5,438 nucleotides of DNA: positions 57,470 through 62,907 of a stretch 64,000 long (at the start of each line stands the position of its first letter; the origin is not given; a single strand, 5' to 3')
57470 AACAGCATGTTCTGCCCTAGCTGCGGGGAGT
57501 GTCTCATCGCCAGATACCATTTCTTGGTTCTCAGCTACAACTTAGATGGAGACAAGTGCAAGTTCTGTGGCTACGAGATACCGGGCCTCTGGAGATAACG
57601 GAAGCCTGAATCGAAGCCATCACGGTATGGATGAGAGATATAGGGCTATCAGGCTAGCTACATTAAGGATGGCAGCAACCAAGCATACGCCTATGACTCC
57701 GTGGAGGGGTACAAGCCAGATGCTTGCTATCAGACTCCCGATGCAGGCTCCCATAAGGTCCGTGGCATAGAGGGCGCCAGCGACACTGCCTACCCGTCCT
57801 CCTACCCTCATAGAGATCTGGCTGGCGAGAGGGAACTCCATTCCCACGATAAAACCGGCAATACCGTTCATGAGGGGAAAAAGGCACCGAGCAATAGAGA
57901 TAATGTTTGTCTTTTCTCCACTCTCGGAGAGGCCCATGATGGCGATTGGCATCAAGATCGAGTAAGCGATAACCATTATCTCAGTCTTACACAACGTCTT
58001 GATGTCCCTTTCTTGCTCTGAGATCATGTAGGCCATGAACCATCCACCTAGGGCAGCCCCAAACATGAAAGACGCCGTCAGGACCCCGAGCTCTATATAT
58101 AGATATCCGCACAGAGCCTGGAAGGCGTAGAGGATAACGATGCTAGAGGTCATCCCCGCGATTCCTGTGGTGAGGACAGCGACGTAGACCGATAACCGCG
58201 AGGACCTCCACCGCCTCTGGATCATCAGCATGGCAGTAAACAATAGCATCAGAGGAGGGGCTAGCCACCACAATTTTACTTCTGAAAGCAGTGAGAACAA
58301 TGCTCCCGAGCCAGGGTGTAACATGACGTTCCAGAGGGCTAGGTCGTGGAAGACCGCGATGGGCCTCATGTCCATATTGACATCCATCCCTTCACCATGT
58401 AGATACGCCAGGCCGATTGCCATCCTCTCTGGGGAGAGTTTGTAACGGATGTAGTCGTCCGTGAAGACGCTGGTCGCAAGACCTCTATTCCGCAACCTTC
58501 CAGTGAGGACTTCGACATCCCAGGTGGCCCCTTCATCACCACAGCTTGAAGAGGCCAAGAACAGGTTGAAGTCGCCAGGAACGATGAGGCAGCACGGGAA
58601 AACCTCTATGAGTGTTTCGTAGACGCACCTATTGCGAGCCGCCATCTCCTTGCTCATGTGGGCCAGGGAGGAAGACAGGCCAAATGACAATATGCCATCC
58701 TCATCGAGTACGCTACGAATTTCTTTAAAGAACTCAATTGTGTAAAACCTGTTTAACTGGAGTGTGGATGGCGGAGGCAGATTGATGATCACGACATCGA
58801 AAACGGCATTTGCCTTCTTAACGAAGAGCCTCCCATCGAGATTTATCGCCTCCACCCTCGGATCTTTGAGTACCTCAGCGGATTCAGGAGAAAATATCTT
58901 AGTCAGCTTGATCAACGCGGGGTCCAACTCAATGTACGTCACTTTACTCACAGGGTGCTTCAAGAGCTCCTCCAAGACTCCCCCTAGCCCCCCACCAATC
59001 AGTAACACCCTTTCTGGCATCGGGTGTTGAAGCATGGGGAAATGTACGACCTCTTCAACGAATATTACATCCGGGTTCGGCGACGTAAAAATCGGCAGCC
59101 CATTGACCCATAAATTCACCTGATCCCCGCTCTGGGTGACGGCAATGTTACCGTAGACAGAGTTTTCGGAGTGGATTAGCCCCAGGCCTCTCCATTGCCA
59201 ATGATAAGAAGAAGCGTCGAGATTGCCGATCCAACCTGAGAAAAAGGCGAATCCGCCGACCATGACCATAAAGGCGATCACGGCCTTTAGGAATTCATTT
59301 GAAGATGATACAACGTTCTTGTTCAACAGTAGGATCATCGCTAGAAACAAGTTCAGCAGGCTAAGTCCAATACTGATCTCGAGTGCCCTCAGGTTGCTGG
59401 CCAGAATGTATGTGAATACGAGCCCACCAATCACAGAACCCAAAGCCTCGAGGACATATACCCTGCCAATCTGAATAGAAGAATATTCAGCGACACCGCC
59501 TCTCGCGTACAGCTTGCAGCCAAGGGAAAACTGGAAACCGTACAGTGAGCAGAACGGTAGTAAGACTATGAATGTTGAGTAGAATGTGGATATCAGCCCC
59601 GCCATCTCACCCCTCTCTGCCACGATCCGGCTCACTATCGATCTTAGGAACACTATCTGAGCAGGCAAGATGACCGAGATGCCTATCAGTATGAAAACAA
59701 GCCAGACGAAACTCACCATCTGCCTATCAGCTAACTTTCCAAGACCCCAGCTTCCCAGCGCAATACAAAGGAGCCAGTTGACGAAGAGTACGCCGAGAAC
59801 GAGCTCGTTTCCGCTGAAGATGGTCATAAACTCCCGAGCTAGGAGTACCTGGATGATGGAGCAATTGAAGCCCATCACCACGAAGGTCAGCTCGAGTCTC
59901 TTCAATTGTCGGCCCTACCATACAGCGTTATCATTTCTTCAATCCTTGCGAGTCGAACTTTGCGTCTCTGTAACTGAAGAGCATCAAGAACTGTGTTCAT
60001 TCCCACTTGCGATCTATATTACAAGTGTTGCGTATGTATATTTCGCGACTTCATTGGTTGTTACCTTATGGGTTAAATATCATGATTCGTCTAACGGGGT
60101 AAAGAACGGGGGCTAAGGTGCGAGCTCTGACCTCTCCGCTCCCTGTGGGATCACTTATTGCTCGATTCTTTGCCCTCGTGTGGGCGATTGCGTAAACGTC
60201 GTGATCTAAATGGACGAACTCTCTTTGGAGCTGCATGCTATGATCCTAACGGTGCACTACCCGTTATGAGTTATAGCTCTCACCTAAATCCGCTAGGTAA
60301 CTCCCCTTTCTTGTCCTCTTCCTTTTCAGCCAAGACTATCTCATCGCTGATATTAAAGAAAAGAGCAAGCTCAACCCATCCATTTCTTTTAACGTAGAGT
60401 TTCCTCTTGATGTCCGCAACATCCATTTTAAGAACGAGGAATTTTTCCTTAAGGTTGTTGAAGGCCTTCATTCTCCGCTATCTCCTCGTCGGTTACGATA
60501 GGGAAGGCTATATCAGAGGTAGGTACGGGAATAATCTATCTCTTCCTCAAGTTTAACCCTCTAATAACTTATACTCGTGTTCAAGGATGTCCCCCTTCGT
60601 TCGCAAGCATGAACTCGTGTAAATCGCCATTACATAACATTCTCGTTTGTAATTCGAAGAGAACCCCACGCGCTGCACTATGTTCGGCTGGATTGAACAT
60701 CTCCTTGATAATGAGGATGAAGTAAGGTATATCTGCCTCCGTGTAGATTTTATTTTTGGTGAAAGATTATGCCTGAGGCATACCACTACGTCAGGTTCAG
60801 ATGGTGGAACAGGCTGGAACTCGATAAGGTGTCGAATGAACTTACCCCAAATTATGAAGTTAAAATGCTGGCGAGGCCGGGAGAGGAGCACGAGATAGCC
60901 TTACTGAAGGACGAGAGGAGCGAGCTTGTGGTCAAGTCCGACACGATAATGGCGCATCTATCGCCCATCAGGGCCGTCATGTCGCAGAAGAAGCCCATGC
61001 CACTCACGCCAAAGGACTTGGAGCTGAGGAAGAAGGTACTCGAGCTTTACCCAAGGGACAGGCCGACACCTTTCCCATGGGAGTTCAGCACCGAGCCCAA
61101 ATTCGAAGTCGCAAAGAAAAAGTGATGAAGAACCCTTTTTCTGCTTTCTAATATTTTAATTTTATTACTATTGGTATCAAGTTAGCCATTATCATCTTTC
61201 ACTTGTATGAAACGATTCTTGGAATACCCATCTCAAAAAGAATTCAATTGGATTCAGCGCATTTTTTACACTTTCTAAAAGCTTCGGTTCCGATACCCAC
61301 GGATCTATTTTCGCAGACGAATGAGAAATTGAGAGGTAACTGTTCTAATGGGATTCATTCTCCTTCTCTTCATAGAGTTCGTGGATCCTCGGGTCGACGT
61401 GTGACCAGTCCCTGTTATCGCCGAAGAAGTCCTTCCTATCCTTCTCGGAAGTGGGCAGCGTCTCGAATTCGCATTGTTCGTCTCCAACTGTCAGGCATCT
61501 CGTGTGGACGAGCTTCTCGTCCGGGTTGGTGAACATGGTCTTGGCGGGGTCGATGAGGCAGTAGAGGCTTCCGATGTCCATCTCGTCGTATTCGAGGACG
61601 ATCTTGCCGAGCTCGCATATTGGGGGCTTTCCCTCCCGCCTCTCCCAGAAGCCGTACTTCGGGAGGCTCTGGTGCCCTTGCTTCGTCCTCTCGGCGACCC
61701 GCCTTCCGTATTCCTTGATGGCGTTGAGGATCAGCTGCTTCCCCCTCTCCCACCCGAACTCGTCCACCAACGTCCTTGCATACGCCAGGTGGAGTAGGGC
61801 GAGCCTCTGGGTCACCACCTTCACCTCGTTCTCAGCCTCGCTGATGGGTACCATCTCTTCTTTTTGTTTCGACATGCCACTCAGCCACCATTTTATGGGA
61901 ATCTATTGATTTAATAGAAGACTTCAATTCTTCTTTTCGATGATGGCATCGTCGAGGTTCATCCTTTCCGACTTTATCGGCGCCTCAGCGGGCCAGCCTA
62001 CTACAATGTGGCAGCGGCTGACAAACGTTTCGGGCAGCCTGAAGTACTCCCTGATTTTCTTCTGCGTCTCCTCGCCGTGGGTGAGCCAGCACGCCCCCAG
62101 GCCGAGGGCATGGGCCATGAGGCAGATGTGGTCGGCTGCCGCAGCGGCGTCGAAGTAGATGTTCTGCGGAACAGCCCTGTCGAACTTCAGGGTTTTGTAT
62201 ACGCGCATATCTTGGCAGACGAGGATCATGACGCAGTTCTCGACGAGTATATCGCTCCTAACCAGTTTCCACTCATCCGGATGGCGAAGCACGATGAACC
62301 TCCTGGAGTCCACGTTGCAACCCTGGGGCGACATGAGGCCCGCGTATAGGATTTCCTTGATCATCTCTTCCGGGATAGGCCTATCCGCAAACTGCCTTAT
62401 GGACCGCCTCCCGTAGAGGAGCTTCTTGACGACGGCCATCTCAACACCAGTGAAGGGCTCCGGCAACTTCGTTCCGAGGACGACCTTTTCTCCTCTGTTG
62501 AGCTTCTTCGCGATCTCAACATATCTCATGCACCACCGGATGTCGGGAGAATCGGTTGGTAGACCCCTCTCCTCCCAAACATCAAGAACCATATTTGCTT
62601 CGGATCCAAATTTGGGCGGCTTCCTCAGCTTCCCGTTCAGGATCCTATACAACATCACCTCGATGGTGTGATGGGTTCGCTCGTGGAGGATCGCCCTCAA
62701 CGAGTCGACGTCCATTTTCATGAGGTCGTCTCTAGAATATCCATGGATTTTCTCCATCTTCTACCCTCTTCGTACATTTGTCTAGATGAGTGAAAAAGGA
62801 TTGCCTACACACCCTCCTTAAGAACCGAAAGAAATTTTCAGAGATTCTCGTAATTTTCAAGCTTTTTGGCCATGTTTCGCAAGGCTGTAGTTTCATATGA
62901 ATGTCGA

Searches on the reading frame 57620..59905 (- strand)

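Call 39: search_protein_families(library=pfam, proteins=[window:57620-59905:-], max_evalue=0.000001)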
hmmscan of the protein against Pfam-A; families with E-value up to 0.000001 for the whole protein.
window:57620-59905:- (761 aa): 1 family
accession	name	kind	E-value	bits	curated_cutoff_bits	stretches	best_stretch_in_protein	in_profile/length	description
PF01564.23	Spermine_synth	-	4.3e-30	105.1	22.9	1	283-420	5-142/186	Spermine/spermidine synthase domain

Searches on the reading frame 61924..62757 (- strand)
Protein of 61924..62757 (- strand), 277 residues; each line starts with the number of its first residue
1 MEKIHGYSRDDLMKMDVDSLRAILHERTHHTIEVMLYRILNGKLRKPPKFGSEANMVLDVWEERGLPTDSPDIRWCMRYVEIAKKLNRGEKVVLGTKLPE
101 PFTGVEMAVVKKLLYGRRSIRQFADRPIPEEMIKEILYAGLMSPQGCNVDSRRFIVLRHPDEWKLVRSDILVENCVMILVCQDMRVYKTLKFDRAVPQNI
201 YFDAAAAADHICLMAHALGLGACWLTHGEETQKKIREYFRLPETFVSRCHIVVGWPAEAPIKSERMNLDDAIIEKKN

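Call 39: search_protein_families(library=pfam, proteins=[window:61924-62757:-], max_evalue=0.000001)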
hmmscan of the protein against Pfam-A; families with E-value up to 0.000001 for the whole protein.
window:61924-62757:- (277 aa): 1 family
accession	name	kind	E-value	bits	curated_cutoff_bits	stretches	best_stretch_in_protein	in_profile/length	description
PF00881.29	Nitroreductase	-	1.2e-21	78.1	23.5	2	116-161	3-47/167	Nitroreductase family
